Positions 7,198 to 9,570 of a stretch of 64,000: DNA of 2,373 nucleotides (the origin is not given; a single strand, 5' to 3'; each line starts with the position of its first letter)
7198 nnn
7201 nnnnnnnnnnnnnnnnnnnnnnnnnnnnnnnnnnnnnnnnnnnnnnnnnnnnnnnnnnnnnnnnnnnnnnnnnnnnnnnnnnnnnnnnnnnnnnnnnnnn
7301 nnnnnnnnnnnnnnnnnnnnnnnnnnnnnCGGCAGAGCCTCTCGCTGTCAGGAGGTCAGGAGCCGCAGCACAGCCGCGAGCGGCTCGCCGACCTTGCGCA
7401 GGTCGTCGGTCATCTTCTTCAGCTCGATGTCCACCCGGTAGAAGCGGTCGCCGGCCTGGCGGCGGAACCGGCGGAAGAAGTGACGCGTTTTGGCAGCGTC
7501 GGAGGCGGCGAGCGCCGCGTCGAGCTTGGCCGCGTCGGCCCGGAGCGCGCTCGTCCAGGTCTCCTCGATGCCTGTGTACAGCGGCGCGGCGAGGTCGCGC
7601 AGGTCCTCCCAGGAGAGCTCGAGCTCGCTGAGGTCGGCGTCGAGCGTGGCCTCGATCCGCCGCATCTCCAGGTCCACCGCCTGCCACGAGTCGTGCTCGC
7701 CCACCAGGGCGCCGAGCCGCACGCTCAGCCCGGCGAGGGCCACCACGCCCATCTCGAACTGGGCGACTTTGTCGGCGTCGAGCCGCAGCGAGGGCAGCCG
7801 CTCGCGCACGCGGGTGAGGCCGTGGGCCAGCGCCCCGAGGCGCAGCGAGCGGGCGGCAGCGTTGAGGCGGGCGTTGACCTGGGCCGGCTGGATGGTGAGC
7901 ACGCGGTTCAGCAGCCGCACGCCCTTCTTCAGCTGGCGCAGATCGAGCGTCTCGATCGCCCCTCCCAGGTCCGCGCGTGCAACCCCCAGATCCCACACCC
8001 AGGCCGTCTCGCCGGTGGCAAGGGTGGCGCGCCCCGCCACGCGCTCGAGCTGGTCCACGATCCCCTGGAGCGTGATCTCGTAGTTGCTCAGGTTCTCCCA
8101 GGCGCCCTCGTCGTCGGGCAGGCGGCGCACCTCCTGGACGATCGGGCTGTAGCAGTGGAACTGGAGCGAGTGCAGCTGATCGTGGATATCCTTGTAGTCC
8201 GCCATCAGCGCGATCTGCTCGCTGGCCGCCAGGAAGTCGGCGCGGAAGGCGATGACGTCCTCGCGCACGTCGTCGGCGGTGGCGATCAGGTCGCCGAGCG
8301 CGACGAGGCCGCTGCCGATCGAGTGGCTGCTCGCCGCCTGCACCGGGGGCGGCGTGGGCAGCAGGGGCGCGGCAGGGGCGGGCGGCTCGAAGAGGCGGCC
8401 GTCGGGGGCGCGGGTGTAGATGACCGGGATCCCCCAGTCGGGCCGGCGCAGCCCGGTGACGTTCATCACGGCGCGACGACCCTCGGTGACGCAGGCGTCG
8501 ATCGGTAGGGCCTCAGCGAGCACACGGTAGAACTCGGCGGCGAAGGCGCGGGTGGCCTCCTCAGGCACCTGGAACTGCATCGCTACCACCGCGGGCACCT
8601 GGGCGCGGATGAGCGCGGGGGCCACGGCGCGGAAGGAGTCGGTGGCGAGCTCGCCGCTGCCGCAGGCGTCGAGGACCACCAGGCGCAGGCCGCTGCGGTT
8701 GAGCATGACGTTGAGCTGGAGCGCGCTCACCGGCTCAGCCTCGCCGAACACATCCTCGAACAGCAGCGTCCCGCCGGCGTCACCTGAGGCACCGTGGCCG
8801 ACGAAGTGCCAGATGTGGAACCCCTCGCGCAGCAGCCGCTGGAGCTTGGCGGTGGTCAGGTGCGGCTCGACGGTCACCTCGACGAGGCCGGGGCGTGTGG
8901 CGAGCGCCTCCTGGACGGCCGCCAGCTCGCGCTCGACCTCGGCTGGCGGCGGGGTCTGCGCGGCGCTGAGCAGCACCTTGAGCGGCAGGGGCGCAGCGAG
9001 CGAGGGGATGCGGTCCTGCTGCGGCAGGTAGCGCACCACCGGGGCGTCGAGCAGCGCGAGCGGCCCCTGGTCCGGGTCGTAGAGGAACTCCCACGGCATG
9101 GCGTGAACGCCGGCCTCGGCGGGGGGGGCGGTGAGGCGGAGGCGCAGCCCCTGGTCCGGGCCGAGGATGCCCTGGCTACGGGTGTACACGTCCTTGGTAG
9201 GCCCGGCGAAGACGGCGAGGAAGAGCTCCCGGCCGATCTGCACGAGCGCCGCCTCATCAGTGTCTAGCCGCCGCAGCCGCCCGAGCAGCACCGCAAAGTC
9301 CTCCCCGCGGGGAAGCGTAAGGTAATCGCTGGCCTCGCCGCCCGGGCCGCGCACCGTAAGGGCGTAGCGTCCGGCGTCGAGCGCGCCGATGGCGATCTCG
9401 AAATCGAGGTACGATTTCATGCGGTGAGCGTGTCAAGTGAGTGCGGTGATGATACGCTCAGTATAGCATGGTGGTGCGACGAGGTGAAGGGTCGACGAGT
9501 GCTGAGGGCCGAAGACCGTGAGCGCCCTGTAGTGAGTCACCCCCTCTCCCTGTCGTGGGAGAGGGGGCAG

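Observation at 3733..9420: Two-gene operon: CHAT protease with unknown domain plus membrane-spanning STAND NTPase-WD40 (candidate uncharacterised conflict/defence or signalling system)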

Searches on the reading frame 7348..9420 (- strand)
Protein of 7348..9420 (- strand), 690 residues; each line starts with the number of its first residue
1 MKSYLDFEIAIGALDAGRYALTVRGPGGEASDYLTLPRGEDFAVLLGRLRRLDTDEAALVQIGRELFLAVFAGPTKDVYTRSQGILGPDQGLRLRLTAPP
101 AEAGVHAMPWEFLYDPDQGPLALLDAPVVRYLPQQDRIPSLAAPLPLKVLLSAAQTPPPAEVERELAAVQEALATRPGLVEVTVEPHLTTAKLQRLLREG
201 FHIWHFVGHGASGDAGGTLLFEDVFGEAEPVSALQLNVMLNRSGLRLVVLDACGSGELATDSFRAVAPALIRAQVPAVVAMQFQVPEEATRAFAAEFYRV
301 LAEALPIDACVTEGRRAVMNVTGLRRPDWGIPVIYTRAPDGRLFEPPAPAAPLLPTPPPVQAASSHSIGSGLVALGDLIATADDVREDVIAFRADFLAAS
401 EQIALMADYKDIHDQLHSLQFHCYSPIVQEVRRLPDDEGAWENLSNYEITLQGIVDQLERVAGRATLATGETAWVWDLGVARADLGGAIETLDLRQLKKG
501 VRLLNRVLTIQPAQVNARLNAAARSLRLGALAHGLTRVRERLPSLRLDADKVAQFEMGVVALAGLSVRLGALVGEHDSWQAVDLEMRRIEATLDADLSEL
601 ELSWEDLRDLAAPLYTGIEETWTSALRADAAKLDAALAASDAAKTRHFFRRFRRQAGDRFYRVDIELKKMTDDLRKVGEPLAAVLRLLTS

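Call 6: search_protein_families(library=pfam, proteins=[window:7348-9420:-], max_evalue=0.01)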
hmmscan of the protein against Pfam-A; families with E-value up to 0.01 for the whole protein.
window:7348-9420:- (690 aa): 2 families
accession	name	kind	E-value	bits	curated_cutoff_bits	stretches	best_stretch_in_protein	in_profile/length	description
PF12770.12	CHAT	-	2.7e-27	96.4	24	1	90-323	22-271/289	CHAT domain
PF01364.23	Peptidase_C25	-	0.0027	17.4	23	1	190-303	219-326/374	Peptidase family C25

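Call 7: search_protein_families(library=padloc, proteins=[window:7348-9420:-], max_evalue=0.01)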
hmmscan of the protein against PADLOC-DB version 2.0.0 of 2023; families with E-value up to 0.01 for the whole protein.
window:7348-9420:- (690 aa): 2 families
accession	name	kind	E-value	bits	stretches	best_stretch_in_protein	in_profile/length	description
PDLC02988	chat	-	1.9e-05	22.1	1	136-285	147-293/455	-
PDLC02016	SAVED_CHAT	-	0.00029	17.9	1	169-305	115-251/498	-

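Call 8: search_protein_families(library=ncbifam, proteins=[window:7348-9420:-], max_evalue=0.01)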
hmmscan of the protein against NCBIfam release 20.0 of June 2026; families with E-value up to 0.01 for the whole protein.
window:7348-9420:- (690 aa): 1 family
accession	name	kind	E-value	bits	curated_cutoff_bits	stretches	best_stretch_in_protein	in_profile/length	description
NF045509.1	CellDiv_HetF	equivalog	1.8e-16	59.6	1200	2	181-337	212-376/836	cell division protein HetF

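Call 10: find_homologous_proteins(query=window:7348-9420:-)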
Query window:7348-9420:- (690 aa): 790 proteins with E <= 0.001 among 8000 candidates; the best 120 are listed.
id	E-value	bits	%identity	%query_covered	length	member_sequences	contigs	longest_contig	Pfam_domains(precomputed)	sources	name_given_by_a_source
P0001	0.0e+0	1512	100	100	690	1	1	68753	PF12770.13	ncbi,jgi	ncbi:MAG: hypothetical protein RLZZ387_1368 [Chloroflexota bacterium]|jgi:hypothetical protein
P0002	0.0e+0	1206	80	100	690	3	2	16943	PF12770.13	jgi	jgi:hypothetical protein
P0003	0.0e+0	1173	78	100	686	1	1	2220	PF12770.13,PF01364.25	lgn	-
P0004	0.0e+0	1156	79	100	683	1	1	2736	PF12770.13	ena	-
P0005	0.0e+0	1128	74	100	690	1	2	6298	PF12770.13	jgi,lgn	jgi:hypothetical protein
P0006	0.0e+0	1121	75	100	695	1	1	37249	PF12770.13,PF01364.25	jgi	jgi:hypothetical protein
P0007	0.0e+0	1107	74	100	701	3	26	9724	PF12770.13,PF01364.25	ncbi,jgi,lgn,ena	-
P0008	6.1e-282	955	65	100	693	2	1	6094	PF12770.13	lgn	-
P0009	1.6e-277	940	63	100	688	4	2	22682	PF12770.13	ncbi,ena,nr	ncbi:MAG TPA: CHAT domain-containing protein [Roseiflexaceae bacterium]|nr:CHAT domain-containing pr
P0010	2.4e-275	933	62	99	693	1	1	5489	PF12770.13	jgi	jgi:hypothetical protein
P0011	8.1e-275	931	63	100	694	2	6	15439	PF12770.13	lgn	-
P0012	8.4e-274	928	63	100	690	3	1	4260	PF12770.13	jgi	jgi:hypothetical protein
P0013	5.5e-273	925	63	100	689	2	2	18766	PF12770.13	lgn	-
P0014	8.8e-268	908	60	100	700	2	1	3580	PF12770.13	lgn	-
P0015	3.4e-266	903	62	100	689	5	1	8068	PF12770.13,PF01364.25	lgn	-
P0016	6.6e-264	895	62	100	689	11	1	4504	PF12770.13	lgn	-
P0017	1.4e-262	891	61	100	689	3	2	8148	PF12770.13,PF01364.25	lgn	-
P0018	1.3e-261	888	59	100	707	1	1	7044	PF12770.13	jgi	jgi:hypothetical protein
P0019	9.2e-260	882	60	100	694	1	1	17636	PF12770.13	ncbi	-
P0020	1.4e-259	881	59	100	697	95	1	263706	PF12770.13,PF01364.25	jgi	jgi:hypothetical protein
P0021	1.2e-257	875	60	100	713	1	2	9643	PF12770.13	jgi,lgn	jgi:hypothetical protein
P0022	3.2e-256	870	60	100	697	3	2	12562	PF12770.13,PF01364.25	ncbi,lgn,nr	ncbi:MAG: CHAT domain-containing protein [Roseiflexaceae bacterium]|nr:CHAT domain-containing protei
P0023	2.5e-255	867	58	100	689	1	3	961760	PF12770.13,PF01364.25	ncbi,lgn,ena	-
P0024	7.8e-254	862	59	100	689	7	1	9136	PF12770.13,PF01364.25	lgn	-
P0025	2.8e-253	860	57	100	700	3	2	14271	PF12770.13,PF01364.25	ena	-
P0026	1.6e-252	858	58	100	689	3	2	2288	PF12770.13,PF01364.25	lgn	-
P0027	2.9e-252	857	58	100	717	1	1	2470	PF12770.13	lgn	-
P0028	1.7e-249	848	58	100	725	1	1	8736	PF12770.13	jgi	jgi:hypothetical protein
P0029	4.7e-249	846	58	100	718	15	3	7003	PF12770.13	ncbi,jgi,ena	ncbi:MAG TPA: CHAT domain-containing protein [Roseiflexaceae bacterium]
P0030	5.0e-249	846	59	100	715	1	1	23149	PF12770.13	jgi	jgi:hypothetical protein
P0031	4.6e-248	843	57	100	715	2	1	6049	PF12770.13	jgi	jgi:hypothetical protein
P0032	1.5e-246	838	57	100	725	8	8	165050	PF12770.13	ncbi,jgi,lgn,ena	-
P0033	1.2e-244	832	56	100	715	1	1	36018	PF12770.13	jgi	jgi:hypothetical protein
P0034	1.2e-244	832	57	100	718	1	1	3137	PF12770.13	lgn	-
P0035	5.0e-244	830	55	100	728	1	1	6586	PF12770.13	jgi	jgi:hypothetical protein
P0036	8.4e-244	829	56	100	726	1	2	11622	PF12770.13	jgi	jgi:hypothetical protein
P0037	1.1e-242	825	56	100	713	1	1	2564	PF12770.13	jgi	jgi:CHAT domain-containing protein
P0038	2.0e-242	824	56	100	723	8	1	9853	PF12770.13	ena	-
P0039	9.6e-241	819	56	100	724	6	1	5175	PF12770.13,PF01364.25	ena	-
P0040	1.0e-240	819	56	100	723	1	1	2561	PF12770.13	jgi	jgi:hypothetical protein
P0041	7.1e-240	816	56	99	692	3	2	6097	PF12770.13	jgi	jgi:hypothetical protein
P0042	2.5e-232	791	54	100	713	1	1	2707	PF12770.13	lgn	-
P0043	1.8e-230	785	55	100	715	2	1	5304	PF12770.13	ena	-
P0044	4.1e-230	784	55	100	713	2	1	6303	PF12770.13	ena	-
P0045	1.5e-227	775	55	100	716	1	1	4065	PF12770.13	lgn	-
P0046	3.9e-211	721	60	79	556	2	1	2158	PF12770.13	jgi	jgi:hypothetical protein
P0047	1.5e-205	702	56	89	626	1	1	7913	PF12770.13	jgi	jgi:hypothetical protein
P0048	2.2e-202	692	49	99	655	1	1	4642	PF12770.13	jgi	jgi:hypothetical protein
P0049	2.8e-201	688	52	100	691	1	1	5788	PF12770.13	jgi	jgi:hypothetical protein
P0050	4.9e-192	658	52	99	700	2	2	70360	PF12770.13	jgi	-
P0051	1.9e-177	610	47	100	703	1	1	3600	PF12770.13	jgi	jgi:hypothetical protein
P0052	1.3e-173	597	48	99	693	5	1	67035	PF12770.13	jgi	jgi:hypothetical protein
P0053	7.8e-173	594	46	99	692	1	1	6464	PF12770.13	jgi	jgi:CHAT domain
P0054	6.1e-168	578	47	99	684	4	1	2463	PF12770.13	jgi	jgi:hypothetical protein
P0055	1.1e-165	571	60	63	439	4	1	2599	PF12770.13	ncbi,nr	ncbi:MAG: CHAT domain-containing protein, partial [Roseiflexaceae bacterium]|nr:CHAT domain-containi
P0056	4.0e-165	569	46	99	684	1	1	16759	PF12770.13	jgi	jgi:hypothetical protein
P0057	5.6e-165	568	48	99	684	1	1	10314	PF12770.13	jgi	jgi:hypothetical protein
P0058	9.1e-163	561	46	100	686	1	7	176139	PF12770.13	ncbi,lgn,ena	-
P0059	7.1e-161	555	46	99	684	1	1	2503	PF12770.13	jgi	jgi:hypothetical protein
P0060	6.2e-160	552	46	99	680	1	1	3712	PF12770.13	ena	-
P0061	8.7e-160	551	45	99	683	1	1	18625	PF12770.13,PF01364.25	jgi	jgi:hypothetical protein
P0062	1.8e-159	550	48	100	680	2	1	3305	PF12770.13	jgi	jgi:CHAT domain-containing protein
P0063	5.0e-157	542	44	99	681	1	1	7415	PF12770.13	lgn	-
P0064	4.1e-156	539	44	99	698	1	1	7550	PF12770.13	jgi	jgi:hypothetical protein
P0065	9.4e-156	538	44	100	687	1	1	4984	PF12770.13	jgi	jgi:hypothetical protein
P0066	2.2e-155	537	44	99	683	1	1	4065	PF12770.13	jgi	jgi:hypothetical protein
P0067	4.7e-155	536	44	99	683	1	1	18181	PF12770.13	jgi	jgi:hypothetical protein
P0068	6.1e-154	532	49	86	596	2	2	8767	PF12770.13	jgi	jgi:HPt (histidine-containing phosphotransfer) domain-containing protein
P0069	8.7e-153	528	44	100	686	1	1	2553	PF12770.13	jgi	jgi:hypothetical protein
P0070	1.6e-151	524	61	50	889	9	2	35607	PF12770.13,PF01364.25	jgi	-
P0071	2.9e-151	523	44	100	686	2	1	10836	PF12770.13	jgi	jgi:hypothetical protein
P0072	4.0e-150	519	42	99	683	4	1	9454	PF12770.13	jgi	jgi:hypothetical protein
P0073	4.7e-147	509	57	54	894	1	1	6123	PF12770.13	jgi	jgi:CHAT domain-containing protein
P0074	7.8e-147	508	44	99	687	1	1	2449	PF12770.13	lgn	-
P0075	5.2e-146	506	42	99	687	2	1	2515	PF12770.13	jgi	jgi:hypothetical protein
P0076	1.1e-144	501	67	50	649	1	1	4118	PF13401.13,PF12770.13,PF00931.29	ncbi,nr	ncbi:MAG TPA: CHAT domain-containing protein, partial [Roseiflexaceae bacterium]|nr:CHAT domain-cont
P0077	7.0e-144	499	66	50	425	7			PF12770.13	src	-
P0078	1.1e-142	495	42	99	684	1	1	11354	PF12770.13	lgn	-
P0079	1.9e-141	491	66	50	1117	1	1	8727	PF00515.35,PF25872.1,PF13424.13,PF13401.13,PF12770.13,PF13181.13,PF07719.24,PF00931.29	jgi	jgi:predicted ATPase/Tfp pilus assembly protein PilF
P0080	2.7e-141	490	66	50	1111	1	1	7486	PF00515.35,PF25872.1,PF13424.13,PF13401.13,PF12770.13,PF13181.13,PF07719.24,PF00931.29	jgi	jgi:predicted ATPase/Tfp pilus assembly protein PilF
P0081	3.2e-140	487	66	50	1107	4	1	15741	PF00515.35,PF25872.1,PF13424.13,PF13401.13,PF12770.13,PF13181.13,PF07719.24,PF00931.29,PF13191.13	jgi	jgi:predicted ATPase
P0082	8.1e-140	485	63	52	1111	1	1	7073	PF00515.35,PF25872.1,PF13424.13,PF13401.13,PF12770.13,PF13181.13,PF07719.24,PF00931.29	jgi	jgi:predicted ATPase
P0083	1.1e-139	485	66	50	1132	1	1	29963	PF00515.35,PF25872.1,PF13424.13,PF13401.13,PF12770.13,PF07719.24,PF00931.29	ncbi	-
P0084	5.9e-139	482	65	50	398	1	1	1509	PF12770.13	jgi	jgi:hypothetical protein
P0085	7.8e-138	479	65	50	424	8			PF12770.13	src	-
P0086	4.8e-137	476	47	84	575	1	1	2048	PF12770.13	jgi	jgi:hypothetical protein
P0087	5.6e-136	473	40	100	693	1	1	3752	PF12770.13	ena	-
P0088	1.9e-135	471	62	53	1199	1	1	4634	PF17874.8,PF00515.35,PF13424.13,PF13432.13,PF12770.13,PF01364.25,PF07719.24,PF13191.13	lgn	-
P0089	5.6e-134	466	64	53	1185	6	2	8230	PF17874.8,PF00515.35,PF13424.13,PF13401.13,PF12770.13,PF13181.13,PF07719.24,PF20720.4,PF13191.13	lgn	-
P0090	3.3e-133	463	62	50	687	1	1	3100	PF12770.13,PF13191.13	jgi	jgi:CHAT domain/AAA ATPase domain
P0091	7.8e-132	459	61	50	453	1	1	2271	PF12770.13,PF01364.25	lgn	-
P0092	5.2e-131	456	58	54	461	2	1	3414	PF12770.13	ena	-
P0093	8.0e-131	456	58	54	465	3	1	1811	PF12770.13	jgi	jgi:hypothetical protein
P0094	3.2e-129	450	58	54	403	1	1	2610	PF12770.13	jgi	jgi:hypothetical protein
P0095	3.6e-129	450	61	50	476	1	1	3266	PF12770.13,PF01364.25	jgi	jgi:hypothetical protein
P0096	4.7e-129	450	58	54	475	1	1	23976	PF12770.13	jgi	jgi:hypothetical protein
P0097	6.2e-129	449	62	52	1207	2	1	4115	PF00498.32,PF25872.1,PF13424.13,PF16697.11,PF13401.13,PF12770.13,PF00931.29,PF13191.13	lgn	-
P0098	1.3e-128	448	63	51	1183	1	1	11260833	PF12770.13,PF08239.18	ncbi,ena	-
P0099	1.6e-128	448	59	54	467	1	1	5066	PF12770.13,PF01364.25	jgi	jgi:hypothetical protein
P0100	2.1e-128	448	59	50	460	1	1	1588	PF12770.13,PF01364.25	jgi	jgi:hypothetical protein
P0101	4.9e-128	446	57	54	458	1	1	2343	PF12770.13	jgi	-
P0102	5.6e-128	446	58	54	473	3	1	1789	PF12770.13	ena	-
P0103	1.6e-127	445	59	50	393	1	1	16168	PF12770.13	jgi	jgi:hypothetical protein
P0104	2.2e-127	444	60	50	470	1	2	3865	PF12770.13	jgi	jgi:hypothetical protein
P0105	2.4e-127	444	60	51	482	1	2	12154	PF12770.13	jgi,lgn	jgi:hypothetical protein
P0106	3.5e-127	443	63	46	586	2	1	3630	PF19960.7,PF12770.13,PF01364.25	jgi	jgi:hypothetical protein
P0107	6.0e-127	443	58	54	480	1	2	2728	PF12770.13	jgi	jgi:hypothetical protein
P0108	7.1e-127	442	62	50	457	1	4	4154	PF19960.7,PF12770.13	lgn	-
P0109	7.9e-127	442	60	49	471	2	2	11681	PF12770.13,PF01364.25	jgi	-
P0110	1.5e-126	441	60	54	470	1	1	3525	PF12770.13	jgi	jgi:CHAT domain-containing protein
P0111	2.1e-126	441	57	54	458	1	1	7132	PF12770.13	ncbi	ncbi:MAG: CHAT domain-containing protein [Roseiflexaceae bacterium]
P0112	2.1e-126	441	59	50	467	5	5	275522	PF12770.13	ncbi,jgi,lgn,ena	-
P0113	2.7e-126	441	70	43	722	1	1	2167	PF25872.1,PF13401.13,PF12770.13,PF00931.29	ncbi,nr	ncbi:MAG: CHAT domain-containing protein, partial [Chloroflexota bacterium]|nr:CHAT domain-containin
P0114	2.9e-126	440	55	59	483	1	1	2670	PF12770.13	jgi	jgi:hypothetical protein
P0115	6.5e-126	439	58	53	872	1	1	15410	PF01582.26,PF13401.13,PF14516.13,PF13676.12,PF12770.13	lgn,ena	-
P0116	2.2e-125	438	59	50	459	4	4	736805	PF12770.13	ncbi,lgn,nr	ncbi:MAG: CHAT domain-containing protein [Kouleothrix sp.]|nr:CHAT domain-containing protein [Kouleo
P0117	2.3e-125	437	56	54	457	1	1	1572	PF12770.13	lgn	-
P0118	2.7e-125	437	60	49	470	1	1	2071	PF12770.13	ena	-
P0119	1.2e-124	435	59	52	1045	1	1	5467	PF05729.19,PF03781.23,PF20703.4,PF12770.13,PF13191.13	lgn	-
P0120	2.2e-124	434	57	53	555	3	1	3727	PF19960.7,PF12770.13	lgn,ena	-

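Call 13: find_encoding_contigs(protein=P0020, flank=8000, max_places=3)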
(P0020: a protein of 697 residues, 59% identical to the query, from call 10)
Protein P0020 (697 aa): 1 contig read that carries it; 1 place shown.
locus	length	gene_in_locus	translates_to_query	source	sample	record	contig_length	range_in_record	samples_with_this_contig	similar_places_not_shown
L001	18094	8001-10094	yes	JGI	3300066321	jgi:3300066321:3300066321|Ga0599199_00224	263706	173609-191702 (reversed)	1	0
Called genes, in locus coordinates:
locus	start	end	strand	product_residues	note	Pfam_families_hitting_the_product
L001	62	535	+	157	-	PF13613:HTH_Tnp_4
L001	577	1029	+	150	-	PF01609:DDE_Tnp_1, PF13359:DDE_Tnp_4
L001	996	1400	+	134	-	-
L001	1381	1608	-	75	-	PF04014:MazE_antitoxin (weak)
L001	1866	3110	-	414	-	-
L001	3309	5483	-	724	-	PF07719:TPR_2 (faint), PF13231:PMT_2 (weak), PF13432:TPR_16, PF14559:TPR_19 (weak)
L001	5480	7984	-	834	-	PF13231:PMT_2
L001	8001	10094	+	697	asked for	PF12770:CHAT, PF01364:Peptidase_C25 (weak)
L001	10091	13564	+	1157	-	PF13191:AAA_16, PF20703:nSTAND1, PF23381:Beta-prop_IFT122_1st, PF25391:WD40_Gbeta, PF23414:Beta-prop_EML_2, PF24817:WD40_WDHD1_1st, PF25172:Beta-prop_WDR3_2nd, PF25175:Beta-prop_WDR5, +35 more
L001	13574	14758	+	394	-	PF00108:Thiolase_N, PF02803:Thiolase_C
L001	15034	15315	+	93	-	PF04255:DUF433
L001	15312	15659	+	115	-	PF18480:DUF5615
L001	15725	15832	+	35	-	-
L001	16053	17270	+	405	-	PF01609:DDE_Tnp_1 (weak)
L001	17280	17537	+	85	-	-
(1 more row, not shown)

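Call 14: find_encoding_contigs(protein=P0058, flank=8000, max_places=3)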
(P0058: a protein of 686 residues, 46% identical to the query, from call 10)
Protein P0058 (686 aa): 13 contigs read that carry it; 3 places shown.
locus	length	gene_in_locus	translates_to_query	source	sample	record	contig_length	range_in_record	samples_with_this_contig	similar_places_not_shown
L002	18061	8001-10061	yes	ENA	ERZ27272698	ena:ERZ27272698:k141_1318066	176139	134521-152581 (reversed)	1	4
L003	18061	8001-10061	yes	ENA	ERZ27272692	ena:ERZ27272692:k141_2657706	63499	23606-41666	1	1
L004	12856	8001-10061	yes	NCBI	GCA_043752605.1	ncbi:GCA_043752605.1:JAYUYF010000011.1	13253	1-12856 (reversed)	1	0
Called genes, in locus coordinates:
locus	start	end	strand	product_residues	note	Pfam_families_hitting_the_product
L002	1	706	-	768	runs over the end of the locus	PF01464:SLT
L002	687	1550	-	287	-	PF18900:DUF5656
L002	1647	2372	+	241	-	PF13527:Acetyltransf_9 (faint), PF00583:Acetyltransf_1, PF08445:FR47 (weak), PF13673:Acetyltransf_10, PF13508:Acetyltransf_7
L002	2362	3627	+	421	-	PF02812:ELFV_dehydrog_N, PF00208:ELFV_dehydrog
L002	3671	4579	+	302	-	PF00753:Lactamase_B, PF12706:Lactamase_B_2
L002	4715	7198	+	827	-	PF00933:Glyco_hydro_3, PF01915:Glyco_hydro_3_C, PF07691:PA14, PF14310:Fn3-like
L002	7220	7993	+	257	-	PF02230:Abhydrolase_2, PF12697:Abhydrolase_6 (weak), PF00326:Peptidase_S9 (faint)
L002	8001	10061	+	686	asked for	PF12770:CHAT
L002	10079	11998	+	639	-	PF20703:nSTAND1, PF13191:AAA_16 (weak)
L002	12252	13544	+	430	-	PF01547:SBP_bac_1 (weak), PF13343:SBP_bac_6, PF13531:SBP_bac_11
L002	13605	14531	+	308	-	PF00528:BPD_transp_1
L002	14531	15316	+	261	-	PF00528:BPD_transp_1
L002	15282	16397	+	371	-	PF00005:ABC_tran, PF13304:AAA_21 (faint), PF08402:TOBE_2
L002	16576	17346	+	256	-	PF01663:Phosphodiest, PF00884:Sulfatase, PF01676:Metalloenzyme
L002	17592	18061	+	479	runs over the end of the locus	PF00144:Beta-lactamase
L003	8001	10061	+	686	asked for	PF12770:CHAT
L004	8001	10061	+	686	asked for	PF12770:CHAT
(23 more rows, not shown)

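Call 42: search_protein_families(library=pfam, alignment_id=A4, max_evalue=0.001)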
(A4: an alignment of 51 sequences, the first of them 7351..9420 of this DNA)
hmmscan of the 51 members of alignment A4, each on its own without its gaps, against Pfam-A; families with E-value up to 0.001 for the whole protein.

A. member 1, window:7351-9420:- (690 aa): 1 family
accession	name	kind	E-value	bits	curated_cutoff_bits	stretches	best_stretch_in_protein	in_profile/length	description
PF12770.12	CHAT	-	2.7e-27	96.4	24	1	90-323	22-271/289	CHAT domain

B. families by the number of members that match (of 51 scanned): 7 families
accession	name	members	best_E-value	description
PF12770.12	CHAT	23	1.5e-34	CHAT domain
PF01364.23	Peptidase_C25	10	1.8e-06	Peptidase family C25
PF13676.11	TIR_2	9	1.9e-24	TIR domain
PF01582.25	TIR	7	2.8e-13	TIR domain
PF19954.5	EAD10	4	9.2e-30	Effector-associated domain 10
PF19955.5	EAD1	3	5.3e-21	Effector-associated domain 1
PF19960.5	EAD7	1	1.3e-20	Effector-associated domain 7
